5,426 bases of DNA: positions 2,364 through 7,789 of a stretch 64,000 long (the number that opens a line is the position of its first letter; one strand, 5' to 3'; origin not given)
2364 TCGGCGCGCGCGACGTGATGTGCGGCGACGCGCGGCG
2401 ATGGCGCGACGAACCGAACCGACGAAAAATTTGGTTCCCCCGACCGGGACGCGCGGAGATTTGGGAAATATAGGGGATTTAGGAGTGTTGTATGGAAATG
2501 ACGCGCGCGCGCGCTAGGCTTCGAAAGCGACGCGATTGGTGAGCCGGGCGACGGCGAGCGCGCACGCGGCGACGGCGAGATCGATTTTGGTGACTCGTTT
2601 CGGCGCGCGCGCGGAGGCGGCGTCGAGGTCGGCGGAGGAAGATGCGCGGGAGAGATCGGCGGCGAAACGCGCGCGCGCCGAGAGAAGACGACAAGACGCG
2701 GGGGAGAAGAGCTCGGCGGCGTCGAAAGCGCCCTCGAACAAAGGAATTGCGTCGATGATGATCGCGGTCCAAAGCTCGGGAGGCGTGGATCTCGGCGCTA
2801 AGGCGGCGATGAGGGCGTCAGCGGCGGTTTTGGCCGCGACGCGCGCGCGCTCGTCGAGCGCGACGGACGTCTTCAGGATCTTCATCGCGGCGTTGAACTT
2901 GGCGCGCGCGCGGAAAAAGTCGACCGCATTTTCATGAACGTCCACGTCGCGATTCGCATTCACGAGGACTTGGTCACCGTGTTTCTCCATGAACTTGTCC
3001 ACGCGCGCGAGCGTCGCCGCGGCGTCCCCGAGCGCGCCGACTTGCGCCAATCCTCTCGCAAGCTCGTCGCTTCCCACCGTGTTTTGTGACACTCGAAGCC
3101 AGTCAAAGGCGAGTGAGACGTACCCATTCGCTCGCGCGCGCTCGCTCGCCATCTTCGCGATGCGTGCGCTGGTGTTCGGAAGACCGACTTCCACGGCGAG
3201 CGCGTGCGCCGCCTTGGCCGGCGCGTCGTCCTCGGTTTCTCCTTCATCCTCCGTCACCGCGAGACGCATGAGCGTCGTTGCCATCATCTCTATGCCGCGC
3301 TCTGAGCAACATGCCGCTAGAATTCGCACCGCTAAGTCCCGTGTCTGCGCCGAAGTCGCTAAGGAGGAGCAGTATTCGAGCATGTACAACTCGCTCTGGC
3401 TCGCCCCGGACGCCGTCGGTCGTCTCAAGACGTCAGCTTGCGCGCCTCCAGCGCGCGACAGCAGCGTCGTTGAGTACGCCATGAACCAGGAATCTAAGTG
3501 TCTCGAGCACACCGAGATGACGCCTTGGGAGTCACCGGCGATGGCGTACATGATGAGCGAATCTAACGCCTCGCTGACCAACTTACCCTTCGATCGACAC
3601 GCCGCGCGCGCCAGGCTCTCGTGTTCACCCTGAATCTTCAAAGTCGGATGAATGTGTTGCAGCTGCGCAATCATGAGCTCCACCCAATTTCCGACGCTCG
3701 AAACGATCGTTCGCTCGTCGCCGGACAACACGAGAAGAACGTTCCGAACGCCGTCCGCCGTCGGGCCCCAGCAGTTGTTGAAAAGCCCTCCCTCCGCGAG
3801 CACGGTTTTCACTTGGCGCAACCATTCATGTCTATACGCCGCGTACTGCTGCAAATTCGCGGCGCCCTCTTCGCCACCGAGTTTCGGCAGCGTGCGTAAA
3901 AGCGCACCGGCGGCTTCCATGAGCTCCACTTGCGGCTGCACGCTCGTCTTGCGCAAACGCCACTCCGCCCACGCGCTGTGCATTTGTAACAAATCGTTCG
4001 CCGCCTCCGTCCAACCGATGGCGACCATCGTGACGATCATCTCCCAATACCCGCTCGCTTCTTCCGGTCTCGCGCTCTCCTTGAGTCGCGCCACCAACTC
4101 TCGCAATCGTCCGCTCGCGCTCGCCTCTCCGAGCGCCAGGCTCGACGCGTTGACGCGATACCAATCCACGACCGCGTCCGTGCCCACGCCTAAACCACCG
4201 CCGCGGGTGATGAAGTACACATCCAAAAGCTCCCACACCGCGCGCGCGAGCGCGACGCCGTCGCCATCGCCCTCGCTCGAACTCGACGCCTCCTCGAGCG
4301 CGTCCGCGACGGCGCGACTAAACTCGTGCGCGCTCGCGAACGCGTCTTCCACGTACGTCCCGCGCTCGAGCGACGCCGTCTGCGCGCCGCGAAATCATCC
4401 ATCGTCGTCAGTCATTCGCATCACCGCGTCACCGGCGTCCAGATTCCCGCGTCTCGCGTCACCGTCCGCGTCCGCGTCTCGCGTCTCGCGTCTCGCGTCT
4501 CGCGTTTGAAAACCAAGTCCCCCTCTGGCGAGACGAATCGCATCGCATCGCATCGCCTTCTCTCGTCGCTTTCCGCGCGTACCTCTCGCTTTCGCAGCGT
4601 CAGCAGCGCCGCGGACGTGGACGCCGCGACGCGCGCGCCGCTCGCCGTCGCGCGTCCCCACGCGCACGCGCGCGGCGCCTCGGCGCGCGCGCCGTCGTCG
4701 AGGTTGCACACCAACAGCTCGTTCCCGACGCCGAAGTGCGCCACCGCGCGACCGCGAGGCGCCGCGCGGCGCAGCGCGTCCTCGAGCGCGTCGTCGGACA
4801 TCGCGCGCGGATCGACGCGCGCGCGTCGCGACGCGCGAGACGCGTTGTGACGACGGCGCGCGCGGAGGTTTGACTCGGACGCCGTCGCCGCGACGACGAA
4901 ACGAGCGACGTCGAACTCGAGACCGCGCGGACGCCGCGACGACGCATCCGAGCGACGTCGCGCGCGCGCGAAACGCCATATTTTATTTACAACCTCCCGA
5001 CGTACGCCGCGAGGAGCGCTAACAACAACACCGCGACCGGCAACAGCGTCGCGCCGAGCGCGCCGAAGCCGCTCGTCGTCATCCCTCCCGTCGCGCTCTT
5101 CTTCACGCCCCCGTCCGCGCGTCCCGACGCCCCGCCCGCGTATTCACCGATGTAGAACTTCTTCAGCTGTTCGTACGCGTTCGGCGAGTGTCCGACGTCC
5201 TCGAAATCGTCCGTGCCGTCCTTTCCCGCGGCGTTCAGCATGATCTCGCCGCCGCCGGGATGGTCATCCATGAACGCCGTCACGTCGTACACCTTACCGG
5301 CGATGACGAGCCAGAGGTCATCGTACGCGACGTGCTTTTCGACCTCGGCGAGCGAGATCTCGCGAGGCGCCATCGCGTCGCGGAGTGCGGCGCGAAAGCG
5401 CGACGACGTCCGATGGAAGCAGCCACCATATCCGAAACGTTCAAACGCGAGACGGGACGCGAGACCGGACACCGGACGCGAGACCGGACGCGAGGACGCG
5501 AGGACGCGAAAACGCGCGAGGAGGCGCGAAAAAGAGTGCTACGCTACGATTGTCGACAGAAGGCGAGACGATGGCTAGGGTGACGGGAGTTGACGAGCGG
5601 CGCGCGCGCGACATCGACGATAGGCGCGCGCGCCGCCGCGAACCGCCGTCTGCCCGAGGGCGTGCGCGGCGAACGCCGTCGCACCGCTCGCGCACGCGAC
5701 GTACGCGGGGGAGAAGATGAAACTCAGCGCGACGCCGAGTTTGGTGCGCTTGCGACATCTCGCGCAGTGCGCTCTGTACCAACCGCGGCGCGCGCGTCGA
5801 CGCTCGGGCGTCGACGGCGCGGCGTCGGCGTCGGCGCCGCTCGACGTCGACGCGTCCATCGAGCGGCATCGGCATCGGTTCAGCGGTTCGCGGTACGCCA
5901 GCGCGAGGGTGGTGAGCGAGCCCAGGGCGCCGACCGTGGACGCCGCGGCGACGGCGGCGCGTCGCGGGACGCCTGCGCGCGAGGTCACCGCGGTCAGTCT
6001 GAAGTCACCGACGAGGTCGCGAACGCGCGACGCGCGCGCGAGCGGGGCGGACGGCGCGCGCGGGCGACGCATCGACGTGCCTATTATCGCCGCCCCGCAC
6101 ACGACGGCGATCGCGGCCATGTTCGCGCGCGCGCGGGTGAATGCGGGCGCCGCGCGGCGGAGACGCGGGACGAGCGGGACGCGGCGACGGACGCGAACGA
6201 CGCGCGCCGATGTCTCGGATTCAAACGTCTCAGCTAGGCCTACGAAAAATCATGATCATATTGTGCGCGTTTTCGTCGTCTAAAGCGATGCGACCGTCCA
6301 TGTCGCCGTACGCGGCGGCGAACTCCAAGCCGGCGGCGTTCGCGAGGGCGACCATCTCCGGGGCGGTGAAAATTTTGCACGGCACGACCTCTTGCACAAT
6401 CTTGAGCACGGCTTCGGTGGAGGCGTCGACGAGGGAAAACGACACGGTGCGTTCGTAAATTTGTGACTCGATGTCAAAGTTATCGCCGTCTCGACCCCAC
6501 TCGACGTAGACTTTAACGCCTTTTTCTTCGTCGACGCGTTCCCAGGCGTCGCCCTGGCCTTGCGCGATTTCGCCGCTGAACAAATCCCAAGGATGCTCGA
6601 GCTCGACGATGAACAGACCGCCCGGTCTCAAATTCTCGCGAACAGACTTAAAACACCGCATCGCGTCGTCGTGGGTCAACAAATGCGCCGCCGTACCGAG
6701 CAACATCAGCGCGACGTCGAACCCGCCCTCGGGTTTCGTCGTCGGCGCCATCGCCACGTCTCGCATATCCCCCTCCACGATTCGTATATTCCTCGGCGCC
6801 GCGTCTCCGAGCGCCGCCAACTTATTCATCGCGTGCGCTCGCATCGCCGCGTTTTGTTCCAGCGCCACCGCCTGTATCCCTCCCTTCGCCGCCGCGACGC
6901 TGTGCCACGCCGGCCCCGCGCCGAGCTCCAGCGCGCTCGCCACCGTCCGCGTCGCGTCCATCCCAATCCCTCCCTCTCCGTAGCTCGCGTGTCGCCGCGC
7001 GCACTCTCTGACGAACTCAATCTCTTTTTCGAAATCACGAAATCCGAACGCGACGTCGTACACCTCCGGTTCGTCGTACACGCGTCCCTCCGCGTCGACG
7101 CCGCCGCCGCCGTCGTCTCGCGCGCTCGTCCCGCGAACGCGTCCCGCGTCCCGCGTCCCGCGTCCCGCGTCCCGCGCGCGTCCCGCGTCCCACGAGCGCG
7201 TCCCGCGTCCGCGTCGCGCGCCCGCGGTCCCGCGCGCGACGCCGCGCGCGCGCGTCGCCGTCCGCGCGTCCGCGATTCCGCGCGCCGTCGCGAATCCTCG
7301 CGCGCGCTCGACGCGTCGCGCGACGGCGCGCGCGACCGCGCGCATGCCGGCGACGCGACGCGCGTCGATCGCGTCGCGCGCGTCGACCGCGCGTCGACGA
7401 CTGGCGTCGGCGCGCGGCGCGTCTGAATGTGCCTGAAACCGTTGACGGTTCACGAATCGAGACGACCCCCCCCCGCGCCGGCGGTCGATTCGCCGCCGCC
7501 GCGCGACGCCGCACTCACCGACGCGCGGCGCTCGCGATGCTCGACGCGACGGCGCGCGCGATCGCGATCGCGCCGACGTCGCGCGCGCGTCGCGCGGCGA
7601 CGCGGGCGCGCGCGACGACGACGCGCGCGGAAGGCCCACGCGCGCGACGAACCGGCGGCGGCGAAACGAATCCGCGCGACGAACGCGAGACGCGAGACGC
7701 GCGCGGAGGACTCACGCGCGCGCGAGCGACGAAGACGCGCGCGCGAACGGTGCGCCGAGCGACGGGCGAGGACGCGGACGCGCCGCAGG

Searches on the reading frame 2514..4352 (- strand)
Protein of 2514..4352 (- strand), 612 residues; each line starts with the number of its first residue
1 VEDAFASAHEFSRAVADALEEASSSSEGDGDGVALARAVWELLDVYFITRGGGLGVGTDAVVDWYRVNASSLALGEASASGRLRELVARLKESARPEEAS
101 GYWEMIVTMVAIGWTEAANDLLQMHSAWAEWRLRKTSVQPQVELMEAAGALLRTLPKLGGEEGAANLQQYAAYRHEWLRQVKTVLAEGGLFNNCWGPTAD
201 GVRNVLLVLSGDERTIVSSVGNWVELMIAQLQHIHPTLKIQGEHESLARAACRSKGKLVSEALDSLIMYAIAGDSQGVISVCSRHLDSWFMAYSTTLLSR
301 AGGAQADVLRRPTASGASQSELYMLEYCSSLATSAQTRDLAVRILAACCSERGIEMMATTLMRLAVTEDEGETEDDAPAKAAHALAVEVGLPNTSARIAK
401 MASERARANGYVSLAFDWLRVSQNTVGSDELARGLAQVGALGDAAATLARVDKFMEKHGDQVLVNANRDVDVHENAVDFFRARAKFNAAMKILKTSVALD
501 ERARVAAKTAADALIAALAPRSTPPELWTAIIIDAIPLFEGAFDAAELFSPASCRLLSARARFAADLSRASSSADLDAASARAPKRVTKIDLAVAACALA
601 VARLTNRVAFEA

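Call 69: search_protein_families(library=pfam, proteins=[window:2514-4352:-], max_evalue=0.0001)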
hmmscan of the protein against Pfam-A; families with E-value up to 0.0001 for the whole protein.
window:2514-4352:- (612 aa): 1 family
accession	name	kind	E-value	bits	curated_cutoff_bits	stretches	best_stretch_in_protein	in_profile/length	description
PF07575.19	Nucleopor_Nup85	-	2.8e-40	139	22.1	1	35-542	86-538/557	Nup85 Nucleoporin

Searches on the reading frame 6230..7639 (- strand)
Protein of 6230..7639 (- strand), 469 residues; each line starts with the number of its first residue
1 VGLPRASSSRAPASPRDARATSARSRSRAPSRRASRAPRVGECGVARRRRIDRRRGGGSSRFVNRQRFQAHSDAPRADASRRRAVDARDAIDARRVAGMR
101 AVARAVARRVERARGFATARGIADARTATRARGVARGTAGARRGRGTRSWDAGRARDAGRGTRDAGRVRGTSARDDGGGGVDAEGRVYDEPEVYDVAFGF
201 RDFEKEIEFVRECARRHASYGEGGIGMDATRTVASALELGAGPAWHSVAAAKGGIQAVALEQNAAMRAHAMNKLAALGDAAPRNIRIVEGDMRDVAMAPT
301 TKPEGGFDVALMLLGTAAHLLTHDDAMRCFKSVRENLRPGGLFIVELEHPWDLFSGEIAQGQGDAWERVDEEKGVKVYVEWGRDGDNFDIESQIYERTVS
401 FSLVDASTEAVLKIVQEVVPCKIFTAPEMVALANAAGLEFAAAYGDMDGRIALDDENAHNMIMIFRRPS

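Call 69: search_protein_families(library=pfam, proteins=[window:6230-7639:-], max_evalue=0.0001)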
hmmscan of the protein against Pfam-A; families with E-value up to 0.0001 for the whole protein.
window:6230-7639:- (469 aa): 3 families
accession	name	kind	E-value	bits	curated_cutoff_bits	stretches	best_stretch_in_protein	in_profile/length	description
PF13649.12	Methyltransf_25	-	4.5e-09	37.3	27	1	237-341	2-97/97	Methyltransferase domain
PF08241.18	Methyltransf_11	-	2.4e-06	28.5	21.2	1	237-345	1-95/95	Methyltransferase domain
PF08242.18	Methyltransf_12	-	1.1e-05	26.5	30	1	237-343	1-98/98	Methyltransferase domain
